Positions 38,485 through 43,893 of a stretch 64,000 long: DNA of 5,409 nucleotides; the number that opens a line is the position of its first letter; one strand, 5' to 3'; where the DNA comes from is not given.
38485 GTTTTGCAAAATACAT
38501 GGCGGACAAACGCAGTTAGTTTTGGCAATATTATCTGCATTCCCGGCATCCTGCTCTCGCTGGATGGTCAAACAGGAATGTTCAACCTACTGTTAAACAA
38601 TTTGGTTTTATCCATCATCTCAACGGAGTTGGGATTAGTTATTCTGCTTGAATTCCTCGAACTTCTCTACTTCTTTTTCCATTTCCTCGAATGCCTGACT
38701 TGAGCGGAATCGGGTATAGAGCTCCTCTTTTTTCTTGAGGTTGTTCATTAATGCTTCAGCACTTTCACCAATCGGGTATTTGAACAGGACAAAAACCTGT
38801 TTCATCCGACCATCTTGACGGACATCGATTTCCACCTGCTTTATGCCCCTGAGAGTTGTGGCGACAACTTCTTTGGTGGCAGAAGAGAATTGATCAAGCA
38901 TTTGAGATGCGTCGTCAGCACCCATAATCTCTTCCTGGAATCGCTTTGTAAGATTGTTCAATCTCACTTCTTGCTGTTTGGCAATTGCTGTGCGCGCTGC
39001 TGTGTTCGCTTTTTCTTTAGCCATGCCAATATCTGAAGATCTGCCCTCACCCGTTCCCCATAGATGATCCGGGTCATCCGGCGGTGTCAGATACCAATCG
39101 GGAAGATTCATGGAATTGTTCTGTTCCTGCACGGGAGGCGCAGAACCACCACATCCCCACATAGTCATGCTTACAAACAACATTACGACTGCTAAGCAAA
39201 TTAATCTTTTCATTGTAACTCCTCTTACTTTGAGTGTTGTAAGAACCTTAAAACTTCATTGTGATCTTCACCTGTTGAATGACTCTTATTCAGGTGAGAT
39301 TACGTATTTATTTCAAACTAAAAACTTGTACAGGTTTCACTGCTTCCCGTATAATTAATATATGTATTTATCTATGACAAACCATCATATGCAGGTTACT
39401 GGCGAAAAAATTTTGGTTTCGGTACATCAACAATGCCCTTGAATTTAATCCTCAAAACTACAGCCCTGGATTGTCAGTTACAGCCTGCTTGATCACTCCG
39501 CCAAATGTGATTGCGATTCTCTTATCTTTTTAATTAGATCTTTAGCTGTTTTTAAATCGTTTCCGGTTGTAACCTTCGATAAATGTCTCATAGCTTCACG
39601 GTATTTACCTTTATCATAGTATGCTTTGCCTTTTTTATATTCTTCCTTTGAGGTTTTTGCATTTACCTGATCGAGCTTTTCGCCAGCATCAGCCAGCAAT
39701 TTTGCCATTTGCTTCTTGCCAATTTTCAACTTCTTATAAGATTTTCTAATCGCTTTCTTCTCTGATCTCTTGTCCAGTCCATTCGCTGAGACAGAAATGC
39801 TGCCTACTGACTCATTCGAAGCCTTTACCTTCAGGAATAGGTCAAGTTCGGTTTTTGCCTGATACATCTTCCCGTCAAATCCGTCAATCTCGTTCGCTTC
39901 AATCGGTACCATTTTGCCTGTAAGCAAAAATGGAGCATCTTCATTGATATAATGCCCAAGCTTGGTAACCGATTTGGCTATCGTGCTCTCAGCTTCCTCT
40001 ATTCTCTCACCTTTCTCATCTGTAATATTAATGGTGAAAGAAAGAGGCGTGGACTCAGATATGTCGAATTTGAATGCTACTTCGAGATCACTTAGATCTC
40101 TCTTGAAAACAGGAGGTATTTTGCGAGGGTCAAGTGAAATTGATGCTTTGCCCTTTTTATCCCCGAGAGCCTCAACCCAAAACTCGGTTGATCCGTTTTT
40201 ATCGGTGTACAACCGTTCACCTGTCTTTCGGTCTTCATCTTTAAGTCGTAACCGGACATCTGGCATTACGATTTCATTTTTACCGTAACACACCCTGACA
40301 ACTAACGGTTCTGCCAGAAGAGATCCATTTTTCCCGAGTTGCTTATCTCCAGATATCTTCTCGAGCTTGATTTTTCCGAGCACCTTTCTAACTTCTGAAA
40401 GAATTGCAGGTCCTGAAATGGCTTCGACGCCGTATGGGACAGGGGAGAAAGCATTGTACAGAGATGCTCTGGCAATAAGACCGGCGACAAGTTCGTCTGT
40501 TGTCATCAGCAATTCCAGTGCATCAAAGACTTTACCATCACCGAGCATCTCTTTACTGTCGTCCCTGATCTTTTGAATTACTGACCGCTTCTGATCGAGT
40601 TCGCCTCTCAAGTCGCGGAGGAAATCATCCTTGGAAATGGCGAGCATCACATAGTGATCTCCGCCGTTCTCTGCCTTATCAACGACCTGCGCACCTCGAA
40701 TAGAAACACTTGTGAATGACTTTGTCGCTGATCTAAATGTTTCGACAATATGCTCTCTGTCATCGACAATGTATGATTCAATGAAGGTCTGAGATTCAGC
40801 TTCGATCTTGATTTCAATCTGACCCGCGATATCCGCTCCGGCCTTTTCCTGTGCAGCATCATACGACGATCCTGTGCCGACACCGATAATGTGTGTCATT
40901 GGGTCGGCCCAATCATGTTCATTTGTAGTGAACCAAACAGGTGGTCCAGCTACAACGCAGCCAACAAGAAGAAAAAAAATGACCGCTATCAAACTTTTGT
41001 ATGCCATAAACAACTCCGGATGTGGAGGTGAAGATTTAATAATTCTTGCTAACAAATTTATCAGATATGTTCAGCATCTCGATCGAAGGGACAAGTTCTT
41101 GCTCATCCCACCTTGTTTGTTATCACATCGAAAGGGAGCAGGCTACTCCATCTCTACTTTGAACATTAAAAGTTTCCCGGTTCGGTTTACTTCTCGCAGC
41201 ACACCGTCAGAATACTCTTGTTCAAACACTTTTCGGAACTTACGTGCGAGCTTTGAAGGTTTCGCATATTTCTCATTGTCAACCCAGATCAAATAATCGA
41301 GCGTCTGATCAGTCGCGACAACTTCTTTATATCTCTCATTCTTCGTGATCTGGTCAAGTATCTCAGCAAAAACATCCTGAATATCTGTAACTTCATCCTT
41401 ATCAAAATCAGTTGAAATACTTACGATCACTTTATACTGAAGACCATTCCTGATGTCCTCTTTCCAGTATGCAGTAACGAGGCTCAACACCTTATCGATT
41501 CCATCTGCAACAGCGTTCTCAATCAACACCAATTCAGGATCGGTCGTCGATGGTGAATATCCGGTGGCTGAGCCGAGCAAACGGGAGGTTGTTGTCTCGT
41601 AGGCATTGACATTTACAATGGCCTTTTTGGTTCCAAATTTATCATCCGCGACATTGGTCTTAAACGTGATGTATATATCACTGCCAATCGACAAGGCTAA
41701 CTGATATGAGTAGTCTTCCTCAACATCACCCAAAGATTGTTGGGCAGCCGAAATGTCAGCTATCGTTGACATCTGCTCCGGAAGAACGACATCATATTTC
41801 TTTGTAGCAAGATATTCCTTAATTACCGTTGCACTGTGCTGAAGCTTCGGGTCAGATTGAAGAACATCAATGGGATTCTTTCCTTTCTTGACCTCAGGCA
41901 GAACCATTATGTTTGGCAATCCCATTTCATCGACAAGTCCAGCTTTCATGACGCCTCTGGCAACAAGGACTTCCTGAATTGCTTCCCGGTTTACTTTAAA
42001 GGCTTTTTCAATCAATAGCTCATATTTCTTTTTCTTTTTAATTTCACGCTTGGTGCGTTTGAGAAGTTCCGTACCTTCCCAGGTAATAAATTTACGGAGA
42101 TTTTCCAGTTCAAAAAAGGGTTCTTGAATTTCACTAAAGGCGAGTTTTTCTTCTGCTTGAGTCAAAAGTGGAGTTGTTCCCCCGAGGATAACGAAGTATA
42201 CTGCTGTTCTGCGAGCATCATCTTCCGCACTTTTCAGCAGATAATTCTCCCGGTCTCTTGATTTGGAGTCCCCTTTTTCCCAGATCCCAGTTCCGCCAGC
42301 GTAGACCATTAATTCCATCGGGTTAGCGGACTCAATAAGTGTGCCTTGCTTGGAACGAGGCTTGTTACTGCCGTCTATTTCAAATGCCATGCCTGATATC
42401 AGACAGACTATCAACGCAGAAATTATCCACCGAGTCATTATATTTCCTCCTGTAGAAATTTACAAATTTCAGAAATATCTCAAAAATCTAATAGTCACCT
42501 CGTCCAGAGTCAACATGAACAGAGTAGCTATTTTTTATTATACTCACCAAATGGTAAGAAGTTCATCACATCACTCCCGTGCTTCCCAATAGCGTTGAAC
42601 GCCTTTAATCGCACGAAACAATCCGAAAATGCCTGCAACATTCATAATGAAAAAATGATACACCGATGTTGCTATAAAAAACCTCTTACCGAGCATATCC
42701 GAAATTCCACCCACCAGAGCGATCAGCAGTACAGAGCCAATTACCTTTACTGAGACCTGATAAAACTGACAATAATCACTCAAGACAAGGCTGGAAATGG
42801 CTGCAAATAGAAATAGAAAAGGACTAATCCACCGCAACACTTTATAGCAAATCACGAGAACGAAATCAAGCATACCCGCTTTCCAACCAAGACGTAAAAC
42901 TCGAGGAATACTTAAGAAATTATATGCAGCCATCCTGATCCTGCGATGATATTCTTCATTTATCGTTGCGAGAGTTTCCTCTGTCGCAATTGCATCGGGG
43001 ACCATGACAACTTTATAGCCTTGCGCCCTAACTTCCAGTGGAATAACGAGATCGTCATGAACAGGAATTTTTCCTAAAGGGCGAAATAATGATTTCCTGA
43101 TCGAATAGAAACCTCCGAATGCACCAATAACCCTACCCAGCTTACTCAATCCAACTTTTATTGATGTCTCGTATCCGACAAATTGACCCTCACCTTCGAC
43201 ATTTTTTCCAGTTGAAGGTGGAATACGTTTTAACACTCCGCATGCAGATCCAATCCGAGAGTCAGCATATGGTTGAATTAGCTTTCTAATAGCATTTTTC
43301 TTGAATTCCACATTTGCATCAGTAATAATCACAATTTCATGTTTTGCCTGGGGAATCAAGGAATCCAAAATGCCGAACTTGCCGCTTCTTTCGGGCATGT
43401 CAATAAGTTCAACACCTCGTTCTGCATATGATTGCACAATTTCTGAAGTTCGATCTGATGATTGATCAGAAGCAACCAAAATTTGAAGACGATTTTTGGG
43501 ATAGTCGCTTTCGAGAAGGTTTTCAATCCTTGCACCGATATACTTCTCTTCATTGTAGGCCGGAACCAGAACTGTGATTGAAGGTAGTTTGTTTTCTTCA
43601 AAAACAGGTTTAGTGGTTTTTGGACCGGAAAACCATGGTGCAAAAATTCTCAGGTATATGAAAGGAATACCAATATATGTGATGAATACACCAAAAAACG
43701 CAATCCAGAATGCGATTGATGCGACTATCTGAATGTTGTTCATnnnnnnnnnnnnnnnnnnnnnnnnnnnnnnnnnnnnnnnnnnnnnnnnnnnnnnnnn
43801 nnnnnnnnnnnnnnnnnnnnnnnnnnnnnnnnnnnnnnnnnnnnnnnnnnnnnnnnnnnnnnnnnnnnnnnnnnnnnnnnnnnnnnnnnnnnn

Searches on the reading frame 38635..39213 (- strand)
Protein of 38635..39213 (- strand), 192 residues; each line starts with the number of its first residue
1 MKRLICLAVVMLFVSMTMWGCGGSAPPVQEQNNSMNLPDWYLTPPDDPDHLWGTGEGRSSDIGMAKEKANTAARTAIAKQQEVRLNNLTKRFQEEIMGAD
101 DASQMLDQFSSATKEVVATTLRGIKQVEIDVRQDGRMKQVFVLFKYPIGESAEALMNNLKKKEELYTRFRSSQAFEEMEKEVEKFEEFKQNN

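Call 27: search_protein_families(library=pfam, proteins=[window:38635-39213:-], max_evalue=0.00001)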
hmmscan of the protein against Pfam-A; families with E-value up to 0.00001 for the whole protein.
window:38635-39213:- (192 aa): 1 family
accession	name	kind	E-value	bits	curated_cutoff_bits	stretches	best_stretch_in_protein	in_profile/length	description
PF02169.21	LPP20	-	3.4e-08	34.3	25.9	1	38-137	1-90/97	LPP20 lipoprotein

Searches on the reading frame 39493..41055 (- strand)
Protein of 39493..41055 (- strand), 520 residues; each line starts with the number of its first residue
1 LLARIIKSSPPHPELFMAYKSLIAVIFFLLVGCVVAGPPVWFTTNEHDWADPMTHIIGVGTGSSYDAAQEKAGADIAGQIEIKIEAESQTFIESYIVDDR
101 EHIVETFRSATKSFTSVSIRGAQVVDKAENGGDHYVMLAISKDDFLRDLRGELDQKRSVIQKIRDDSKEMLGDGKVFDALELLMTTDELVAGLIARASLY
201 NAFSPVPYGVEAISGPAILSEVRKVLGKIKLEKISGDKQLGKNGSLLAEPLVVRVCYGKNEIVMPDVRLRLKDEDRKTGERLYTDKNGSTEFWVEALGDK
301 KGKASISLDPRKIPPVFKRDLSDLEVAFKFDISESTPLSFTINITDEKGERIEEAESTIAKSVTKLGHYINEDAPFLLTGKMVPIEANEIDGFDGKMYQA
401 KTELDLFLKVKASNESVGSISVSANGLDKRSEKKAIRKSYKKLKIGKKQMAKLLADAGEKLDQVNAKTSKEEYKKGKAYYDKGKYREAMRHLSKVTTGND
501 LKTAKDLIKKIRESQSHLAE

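Call 27: search_protein_families(library=pfam, proteins=[window:39493-41055:-], max_evalue=0.00001)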
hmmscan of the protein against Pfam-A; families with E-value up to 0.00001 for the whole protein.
window:39493-41055:- (520 aa): 1 family
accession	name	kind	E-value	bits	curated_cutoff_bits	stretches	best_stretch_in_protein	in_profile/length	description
PF02169.21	LPP20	-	8.1e-09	36.2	25.9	1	53-139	12-95/97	LPP20 lipoprotein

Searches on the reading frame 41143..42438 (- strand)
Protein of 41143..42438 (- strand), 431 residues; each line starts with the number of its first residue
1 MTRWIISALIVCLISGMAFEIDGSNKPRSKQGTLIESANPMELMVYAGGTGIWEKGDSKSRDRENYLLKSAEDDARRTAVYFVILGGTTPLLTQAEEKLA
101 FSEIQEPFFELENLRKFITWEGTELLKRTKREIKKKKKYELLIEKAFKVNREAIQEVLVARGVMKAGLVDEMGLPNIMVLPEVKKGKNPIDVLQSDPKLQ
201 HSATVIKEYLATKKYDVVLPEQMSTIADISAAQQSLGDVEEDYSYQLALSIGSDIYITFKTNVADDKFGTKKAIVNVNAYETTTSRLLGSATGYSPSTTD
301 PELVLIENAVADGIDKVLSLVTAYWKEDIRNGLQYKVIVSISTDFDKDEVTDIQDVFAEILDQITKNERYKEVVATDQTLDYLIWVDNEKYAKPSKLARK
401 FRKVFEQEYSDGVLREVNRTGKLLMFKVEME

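Call 28: search_protein_families(library=pfam, proteins=[window:41143-42438:-], max_evalue=0.00001)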
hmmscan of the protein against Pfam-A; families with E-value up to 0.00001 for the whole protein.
window:41143-42438:- (431 aa): 1 family
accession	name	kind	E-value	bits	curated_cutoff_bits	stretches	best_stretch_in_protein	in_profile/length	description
PF19672.4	DUF6175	-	7.4e-16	58.5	23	1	175-412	3-277/293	Family of unknown function (DUF6175)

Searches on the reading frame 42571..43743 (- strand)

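Call 28: search_protein_families(library=pfam, proteins=[window:42571-43743:-], max_evalue=0.00001)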
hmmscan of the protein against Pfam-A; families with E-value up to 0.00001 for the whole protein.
window:42571-43743:- (390 aa): 4 families
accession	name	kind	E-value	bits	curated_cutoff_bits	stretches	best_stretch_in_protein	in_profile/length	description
PF00535.33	Glycos_transf_2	-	2.9e-22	79.8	23.3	1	57-194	1-141/168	Glycosyl transferase family 2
PF13641.12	Glyco_tranf_2_3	-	7e-14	52.8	27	1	54-262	1-218/230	Glycosyltransferase like family 2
PF13506.12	Glyco_transf_21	-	4.3e-09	36.5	21.7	1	130-271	26-172/174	Glycosyl transferase family 21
PF13632.12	Glyco_trans_2_3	-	7.2e-07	29.7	27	1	200-324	64-173/198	Glycosyl transferase family group 2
